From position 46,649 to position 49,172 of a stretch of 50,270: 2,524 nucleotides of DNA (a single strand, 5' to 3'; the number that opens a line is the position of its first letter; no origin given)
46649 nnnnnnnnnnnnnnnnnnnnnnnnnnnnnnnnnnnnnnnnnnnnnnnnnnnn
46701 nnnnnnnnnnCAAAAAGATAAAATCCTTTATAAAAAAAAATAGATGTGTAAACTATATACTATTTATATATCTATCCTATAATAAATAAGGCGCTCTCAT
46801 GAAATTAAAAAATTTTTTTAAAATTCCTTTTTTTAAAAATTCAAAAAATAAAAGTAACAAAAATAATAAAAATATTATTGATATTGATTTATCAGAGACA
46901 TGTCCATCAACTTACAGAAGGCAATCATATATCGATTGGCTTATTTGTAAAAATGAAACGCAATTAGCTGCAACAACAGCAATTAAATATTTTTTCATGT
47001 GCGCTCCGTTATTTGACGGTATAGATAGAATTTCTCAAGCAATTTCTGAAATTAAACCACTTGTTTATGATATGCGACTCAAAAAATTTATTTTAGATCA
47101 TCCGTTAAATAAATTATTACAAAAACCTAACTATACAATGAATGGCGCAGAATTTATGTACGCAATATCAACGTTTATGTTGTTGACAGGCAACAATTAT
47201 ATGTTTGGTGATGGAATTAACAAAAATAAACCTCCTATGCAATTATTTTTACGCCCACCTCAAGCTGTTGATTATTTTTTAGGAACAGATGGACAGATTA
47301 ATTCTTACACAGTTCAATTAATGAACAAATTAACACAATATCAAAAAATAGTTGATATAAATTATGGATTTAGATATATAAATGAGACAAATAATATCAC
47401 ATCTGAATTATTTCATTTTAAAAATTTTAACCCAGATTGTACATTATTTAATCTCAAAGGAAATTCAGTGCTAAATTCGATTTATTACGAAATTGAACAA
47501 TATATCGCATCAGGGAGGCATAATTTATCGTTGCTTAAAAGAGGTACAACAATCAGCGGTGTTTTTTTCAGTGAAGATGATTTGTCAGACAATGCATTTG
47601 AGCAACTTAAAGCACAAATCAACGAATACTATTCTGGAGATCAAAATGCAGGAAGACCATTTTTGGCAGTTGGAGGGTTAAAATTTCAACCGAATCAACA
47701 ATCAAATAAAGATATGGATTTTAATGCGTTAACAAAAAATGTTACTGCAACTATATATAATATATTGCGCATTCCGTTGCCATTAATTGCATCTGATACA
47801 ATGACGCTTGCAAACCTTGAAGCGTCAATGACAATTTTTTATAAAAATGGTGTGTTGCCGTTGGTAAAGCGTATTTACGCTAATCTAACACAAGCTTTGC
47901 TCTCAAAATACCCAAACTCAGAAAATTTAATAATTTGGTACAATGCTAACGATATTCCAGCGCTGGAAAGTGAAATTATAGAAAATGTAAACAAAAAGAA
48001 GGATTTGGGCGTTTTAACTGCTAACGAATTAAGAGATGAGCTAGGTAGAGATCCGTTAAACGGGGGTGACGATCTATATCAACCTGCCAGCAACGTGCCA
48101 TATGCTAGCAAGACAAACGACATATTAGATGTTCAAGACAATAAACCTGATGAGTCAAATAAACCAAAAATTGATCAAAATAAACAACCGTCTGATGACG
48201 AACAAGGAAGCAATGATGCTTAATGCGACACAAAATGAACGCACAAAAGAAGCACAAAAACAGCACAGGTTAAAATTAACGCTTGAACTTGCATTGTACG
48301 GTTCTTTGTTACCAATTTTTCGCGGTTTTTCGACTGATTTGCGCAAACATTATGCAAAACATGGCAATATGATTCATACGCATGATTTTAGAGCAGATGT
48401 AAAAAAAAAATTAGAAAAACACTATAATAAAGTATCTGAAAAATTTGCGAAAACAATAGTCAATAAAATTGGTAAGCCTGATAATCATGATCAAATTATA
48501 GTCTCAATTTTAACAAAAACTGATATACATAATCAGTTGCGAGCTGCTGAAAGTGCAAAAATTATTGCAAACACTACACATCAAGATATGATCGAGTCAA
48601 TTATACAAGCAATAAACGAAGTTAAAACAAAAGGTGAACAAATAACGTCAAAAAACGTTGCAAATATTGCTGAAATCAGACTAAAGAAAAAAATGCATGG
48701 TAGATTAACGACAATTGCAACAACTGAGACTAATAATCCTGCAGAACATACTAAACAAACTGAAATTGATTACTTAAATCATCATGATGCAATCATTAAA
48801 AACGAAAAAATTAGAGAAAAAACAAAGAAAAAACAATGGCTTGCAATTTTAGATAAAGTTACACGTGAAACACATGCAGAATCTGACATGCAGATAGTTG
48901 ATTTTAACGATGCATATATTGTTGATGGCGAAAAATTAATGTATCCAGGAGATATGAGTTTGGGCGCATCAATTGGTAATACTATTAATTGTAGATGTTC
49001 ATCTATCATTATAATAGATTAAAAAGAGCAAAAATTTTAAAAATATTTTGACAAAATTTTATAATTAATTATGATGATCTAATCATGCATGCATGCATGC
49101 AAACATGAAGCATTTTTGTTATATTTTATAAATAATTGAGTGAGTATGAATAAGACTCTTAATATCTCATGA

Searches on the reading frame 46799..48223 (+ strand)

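Call 9: search_protein_families(library=phrogs, proteins=[window:46799-48223:+], max_evalue=0.001)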
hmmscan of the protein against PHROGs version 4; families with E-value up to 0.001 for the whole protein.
window:46799-48223:+ (474 aa): 6 families
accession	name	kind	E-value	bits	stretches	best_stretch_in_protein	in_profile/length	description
phrog_12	-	head and packaging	1.4e-50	174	1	75-467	100-462/646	portal protein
phrog_2662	-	head and packaging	4.4e-41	142.3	1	70-441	69-429/717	portal protein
phrog_5929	-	head and packaging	2.5e-19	70.5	1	242-441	8-208/228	portal protein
phrog_11323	-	unknown function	5.3e-05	24.3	1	333-447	6-120/130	-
phrog_21454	-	unknown function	0.00014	22.2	1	264-465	10-206/320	-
phrog_2271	-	head and packaging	0.00015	20.6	1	243-432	212-398/859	portal protein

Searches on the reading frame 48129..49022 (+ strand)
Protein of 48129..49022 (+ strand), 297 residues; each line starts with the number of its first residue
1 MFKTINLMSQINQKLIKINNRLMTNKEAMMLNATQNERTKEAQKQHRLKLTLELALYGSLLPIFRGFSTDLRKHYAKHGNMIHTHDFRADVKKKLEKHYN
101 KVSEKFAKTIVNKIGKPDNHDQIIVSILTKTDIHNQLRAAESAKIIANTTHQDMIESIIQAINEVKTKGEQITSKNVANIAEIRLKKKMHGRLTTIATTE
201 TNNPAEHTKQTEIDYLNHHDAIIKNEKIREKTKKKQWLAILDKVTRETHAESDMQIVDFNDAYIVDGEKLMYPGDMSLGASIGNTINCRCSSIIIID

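Call 79: search_protein_families(library=pfam, proteins=[window:48129-49022:+], max_evalue=0.01)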
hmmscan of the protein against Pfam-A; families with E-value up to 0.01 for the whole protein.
window:48129-49022:+ (297 aa): 1 family
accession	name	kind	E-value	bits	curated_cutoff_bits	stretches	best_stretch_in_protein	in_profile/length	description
PF04233.19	Phage_Mu_F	-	0.00012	23.2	29.6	1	187-292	28-111/112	Phage Mu protein F like protein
